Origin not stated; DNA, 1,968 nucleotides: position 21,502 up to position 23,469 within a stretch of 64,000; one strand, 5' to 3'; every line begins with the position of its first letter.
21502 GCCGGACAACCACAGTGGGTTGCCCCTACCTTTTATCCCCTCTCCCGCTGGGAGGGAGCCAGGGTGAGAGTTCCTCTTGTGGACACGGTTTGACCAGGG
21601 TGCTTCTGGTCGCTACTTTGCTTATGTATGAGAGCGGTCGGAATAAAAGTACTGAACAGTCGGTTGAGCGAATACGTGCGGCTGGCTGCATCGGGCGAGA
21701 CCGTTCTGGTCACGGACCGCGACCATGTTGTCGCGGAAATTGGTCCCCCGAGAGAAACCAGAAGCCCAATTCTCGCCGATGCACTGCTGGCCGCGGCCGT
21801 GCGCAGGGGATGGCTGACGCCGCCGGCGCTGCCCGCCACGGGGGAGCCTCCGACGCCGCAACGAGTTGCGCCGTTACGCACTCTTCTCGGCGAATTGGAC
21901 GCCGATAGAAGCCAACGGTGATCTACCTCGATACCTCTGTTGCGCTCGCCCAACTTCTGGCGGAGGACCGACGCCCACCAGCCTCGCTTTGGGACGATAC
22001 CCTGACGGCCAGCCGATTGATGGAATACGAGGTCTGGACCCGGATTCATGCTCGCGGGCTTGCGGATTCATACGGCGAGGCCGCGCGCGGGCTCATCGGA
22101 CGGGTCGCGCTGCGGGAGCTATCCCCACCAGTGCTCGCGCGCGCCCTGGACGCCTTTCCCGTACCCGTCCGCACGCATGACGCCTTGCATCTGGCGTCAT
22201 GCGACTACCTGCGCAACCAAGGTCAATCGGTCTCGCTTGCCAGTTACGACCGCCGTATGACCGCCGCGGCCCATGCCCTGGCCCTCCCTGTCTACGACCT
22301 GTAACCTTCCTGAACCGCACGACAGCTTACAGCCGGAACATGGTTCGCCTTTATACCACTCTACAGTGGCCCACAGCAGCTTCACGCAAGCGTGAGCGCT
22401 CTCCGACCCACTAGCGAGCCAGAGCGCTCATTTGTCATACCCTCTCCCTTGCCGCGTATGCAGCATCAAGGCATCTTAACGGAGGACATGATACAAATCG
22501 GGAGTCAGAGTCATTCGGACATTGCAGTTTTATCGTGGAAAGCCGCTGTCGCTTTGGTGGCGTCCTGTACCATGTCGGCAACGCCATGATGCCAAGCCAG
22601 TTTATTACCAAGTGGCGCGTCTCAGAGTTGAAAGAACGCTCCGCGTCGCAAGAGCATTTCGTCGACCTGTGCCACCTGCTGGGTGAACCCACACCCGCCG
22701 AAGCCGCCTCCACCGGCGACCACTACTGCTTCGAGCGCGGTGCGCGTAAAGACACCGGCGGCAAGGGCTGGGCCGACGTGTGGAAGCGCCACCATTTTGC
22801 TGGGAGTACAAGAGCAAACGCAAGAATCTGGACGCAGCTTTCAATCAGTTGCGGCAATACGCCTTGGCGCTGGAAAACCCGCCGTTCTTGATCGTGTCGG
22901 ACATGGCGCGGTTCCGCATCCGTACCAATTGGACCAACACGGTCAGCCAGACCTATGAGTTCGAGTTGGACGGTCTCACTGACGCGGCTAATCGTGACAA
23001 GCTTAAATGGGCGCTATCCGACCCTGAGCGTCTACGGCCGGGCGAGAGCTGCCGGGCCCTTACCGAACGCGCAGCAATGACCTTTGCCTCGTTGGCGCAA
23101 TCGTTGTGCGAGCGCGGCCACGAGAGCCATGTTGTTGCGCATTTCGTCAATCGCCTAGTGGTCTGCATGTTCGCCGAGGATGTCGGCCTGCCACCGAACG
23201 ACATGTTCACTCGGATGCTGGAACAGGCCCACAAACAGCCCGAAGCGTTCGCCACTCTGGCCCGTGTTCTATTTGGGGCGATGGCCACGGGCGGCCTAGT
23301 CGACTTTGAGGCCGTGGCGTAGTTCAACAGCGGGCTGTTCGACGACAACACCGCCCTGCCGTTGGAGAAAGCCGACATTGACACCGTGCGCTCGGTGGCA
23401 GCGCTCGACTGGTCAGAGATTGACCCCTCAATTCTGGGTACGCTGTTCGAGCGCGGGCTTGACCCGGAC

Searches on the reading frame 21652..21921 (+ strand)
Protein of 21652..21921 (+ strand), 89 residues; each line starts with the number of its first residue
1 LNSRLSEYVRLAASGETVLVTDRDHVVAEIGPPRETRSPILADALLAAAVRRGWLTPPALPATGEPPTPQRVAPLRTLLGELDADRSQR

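Call 79: search_protein_families(library=pfam, proteins=[window:21652-21921:+], max_evalue=0.01)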
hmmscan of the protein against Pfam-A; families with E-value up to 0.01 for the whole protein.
window:21652-21921:+ (89 aa): 1 family
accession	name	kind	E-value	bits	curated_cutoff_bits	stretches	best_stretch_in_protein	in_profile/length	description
PF02604.26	PhdYeFM_antitox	-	0.0014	18.8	29.8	1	2-38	10-47/74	Antitoxin Phd_YefM, type II toxin-antitoxin system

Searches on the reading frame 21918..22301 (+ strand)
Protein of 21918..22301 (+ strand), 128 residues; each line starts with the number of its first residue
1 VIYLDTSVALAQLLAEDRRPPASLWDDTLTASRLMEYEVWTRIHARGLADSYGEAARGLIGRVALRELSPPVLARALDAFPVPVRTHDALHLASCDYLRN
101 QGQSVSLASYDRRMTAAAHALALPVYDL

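Call 79: search_protein_families(library=pfam, proteins=[window:21918-22301:+], max_evalue=0.01)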
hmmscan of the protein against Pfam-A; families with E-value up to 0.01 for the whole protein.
seq(128 aa): 1 family
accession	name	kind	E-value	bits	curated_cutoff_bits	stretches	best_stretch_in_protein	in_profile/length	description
PF01850.27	PIN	-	3.9e-05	24.7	23.6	1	2-118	1-118/120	PIN domain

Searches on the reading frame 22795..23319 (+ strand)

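Call 79: search_protein_families(library=pfam, proteins=[window:22795-23319:+], max_evalue=0.01)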
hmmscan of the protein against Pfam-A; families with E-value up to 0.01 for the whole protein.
seq(175 aa): 2 families
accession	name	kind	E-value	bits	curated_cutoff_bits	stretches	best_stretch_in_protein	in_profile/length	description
PF20465.4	MmeI_hel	-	8.5e-11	42.9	27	1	112-166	1-57/75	MmeI, helicase spacer domain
PF20464.3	MmeI_N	-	0.00062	20.6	27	1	8-105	72-179/181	MmeI, N-terminal domain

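Call 80: search_protein_families(library=padloc, proteins=[window:22795-23319:+], max_evalue=0.001)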
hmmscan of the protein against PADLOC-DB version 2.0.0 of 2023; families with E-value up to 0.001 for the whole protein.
seq(175 aa): 3 families
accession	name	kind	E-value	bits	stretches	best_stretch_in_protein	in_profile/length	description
PDLC03627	REase_MTase_IIG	-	8.5e-45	150.9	1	6-172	110-290/1136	Type IIG restriction enzyme-methyltransferase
PDLC03598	REase_MTase_IIG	-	1.9e-15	53.8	1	3-162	75-236/912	Type IIG restriction enzyme-methyltransferase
PDLC03599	REase_MTase_IIG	-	5.6e-09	32.4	1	7-166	78-237/959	Type IIG restriction enzyme-methyltransferase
